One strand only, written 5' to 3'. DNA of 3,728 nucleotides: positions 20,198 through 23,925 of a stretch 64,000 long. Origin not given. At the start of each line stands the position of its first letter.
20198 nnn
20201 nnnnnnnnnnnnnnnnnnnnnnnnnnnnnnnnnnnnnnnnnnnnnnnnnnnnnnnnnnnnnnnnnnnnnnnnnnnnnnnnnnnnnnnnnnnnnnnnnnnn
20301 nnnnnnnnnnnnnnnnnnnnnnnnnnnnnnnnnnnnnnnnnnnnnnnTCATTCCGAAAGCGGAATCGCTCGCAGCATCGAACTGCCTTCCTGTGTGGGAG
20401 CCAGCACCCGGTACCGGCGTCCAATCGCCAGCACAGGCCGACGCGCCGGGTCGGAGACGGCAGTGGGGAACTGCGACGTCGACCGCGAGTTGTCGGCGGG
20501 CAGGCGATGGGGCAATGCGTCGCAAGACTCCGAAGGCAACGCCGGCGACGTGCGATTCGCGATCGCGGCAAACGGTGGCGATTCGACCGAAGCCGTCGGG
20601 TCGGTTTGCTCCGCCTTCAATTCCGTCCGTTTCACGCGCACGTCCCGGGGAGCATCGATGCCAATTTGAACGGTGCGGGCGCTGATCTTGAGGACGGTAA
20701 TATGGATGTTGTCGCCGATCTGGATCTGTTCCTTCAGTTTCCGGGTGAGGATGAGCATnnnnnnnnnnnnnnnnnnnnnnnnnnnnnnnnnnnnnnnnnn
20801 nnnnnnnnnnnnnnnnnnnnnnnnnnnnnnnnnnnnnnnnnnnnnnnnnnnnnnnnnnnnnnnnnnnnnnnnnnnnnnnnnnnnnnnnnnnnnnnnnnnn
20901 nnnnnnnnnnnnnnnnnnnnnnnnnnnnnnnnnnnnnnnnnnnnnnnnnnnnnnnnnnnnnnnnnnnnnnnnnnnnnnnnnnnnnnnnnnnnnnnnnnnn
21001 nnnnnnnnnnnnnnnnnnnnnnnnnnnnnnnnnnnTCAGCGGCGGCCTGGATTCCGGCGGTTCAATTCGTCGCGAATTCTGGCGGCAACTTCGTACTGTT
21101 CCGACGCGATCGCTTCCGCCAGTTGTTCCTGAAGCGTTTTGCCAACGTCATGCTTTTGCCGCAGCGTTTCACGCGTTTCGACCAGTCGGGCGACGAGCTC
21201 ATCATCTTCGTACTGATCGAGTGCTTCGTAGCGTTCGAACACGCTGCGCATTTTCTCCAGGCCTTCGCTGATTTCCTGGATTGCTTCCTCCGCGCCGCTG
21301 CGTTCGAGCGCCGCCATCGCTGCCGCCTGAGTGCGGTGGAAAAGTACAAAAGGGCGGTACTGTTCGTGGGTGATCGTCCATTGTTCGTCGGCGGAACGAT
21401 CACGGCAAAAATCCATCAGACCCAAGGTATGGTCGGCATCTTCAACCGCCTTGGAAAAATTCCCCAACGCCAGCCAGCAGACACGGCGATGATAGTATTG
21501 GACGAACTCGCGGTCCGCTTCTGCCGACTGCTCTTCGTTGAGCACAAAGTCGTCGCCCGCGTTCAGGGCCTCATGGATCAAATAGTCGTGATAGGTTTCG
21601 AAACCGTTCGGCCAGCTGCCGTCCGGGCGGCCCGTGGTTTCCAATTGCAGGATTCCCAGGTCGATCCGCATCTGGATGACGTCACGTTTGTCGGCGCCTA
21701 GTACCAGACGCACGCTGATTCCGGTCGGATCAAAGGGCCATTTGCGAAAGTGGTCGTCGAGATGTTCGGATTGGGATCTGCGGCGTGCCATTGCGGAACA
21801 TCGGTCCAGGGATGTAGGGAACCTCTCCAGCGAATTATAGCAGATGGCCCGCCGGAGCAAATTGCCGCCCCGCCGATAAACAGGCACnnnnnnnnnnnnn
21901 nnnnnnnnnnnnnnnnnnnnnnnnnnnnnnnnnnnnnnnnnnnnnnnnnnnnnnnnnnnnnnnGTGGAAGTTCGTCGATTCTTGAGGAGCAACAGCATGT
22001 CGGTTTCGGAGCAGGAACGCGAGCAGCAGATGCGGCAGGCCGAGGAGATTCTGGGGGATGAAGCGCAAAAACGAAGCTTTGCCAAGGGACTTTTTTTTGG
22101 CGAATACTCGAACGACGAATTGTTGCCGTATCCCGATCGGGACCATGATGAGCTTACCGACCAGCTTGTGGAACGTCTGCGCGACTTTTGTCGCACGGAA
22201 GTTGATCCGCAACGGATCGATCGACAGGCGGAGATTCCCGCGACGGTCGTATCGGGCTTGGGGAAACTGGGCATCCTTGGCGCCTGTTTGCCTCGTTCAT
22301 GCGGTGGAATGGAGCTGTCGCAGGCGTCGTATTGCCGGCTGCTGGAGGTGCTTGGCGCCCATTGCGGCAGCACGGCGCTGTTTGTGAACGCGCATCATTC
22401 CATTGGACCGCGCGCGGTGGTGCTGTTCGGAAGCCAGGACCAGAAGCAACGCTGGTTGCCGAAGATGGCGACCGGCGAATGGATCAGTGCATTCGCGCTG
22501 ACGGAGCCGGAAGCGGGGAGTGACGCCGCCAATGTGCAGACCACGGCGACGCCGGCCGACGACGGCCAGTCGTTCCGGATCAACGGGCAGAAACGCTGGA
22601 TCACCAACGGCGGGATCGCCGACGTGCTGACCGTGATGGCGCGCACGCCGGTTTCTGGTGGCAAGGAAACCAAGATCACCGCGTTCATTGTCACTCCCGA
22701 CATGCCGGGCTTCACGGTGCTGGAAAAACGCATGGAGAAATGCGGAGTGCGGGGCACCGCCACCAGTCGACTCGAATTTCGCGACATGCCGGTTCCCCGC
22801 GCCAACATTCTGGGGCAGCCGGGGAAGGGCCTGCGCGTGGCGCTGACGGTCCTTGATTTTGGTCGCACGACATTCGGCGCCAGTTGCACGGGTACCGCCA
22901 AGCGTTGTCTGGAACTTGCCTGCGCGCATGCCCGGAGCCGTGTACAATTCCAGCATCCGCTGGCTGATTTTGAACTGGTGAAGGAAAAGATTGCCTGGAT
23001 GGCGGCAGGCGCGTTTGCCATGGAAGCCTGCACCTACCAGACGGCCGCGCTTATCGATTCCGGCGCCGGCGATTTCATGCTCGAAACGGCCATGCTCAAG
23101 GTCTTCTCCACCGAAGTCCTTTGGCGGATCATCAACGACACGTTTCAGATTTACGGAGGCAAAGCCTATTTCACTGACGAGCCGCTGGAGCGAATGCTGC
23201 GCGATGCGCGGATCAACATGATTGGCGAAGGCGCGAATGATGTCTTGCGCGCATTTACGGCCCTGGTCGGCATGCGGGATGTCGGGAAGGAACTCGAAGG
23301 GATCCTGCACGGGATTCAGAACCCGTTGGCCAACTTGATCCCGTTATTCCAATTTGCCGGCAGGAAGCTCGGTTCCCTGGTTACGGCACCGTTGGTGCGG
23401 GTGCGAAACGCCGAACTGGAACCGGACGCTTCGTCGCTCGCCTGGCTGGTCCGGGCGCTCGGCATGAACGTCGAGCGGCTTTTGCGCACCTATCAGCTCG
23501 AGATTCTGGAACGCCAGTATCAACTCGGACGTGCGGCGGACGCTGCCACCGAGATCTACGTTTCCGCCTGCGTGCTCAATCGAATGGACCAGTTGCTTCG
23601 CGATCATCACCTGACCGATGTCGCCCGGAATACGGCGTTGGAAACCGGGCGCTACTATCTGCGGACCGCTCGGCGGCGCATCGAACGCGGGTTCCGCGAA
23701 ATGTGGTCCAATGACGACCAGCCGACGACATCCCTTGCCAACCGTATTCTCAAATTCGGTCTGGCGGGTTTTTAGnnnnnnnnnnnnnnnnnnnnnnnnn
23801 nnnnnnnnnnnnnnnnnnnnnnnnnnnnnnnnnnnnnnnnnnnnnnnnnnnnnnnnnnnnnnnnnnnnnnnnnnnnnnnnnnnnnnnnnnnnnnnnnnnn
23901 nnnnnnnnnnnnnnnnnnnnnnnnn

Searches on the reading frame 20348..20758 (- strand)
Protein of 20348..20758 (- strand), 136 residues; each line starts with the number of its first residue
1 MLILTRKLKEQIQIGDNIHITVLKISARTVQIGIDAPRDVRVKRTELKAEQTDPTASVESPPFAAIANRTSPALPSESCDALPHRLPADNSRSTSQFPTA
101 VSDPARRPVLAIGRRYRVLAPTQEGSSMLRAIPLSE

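Call 55: search_protein_families(library=pfam, proteins=[window:20348-20758:-], max_evalue=0.001)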
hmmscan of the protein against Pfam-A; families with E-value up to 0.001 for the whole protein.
window:20348-20758:- (136 aa): 1 family
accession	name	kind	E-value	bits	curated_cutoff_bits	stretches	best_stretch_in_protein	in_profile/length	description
PF02599.21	CsrA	-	1.6e-20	73.2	27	1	1-50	1-50/53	Global regulator protein family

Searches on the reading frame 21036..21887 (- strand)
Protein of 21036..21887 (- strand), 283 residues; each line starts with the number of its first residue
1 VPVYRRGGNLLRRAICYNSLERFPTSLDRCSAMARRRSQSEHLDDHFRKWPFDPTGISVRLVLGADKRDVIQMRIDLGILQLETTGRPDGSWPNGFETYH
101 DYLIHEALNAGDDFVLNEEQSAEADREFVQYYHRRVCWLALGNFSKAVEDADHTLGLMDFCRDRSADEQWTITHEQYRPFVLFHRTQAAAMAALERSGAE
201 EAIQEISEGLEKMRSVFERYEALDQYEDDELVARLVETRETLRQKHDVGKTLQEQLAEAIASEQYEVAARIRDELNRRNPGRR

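Call 13: search_protein_families(library=pfam, proteins=[window:21036-21887:-], max_evalue=0.01)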
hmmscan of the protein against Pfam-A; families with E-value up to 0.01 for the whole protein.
window:21036-21887:- (283 aa): 1 family
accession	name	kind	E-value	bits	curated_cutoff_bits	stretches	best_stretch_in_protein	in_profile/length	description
PF02151.25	UVR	-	1.1e-05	25.4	21.5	1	250-277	5-32/36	UvrB/uvrC motif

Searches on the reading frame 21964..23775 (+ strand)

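Call 13: search_protein_families(library=pfam, proteins=[window:21964-23775:+], max_evalue=0.01)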
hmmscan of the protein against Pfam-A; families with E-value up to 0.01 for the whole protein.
window:21964-23775:+ (603 aa): 6 families
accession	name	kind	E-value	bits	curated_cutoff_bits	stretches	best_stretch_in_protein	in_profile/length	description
PF00441.29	Acyl-CoA_dh_1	-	1.2e-36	126.6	22.4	1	287-431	1-144/150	Acyl-CoA dehydrogenase, C-terminal domain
PF02770.24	Acyl-CoA_dh_M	-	1.4e-27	96.1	33.3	1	176-275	1-97/97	Acyl-CoA dehydrogenase, middle domain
PF02771.21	Acyl-CoA_dh_N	-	1.1e-25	90.7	22.9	1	66-172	5-113/113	Acyl-CoA dehydrogenase, N-terminal domain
PF08028.16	Acyl-CoA_dh_2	-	1.9e-15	57.8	22.7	1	303-417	2-125/134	Acyl-CoA dehydrogenase, C-terminal domain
PF21343.2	ACAD9-ACADV_C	-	8.3e-12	45.9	27.8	1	484-586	2-101/120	ACAD9/ACADV, C-terminal domain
PF22924.1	ACOX_C_alpha1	-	0.00016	21.9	27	1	334-432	49-164/169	Acyl-CoA oxidase, C-alpha1 domain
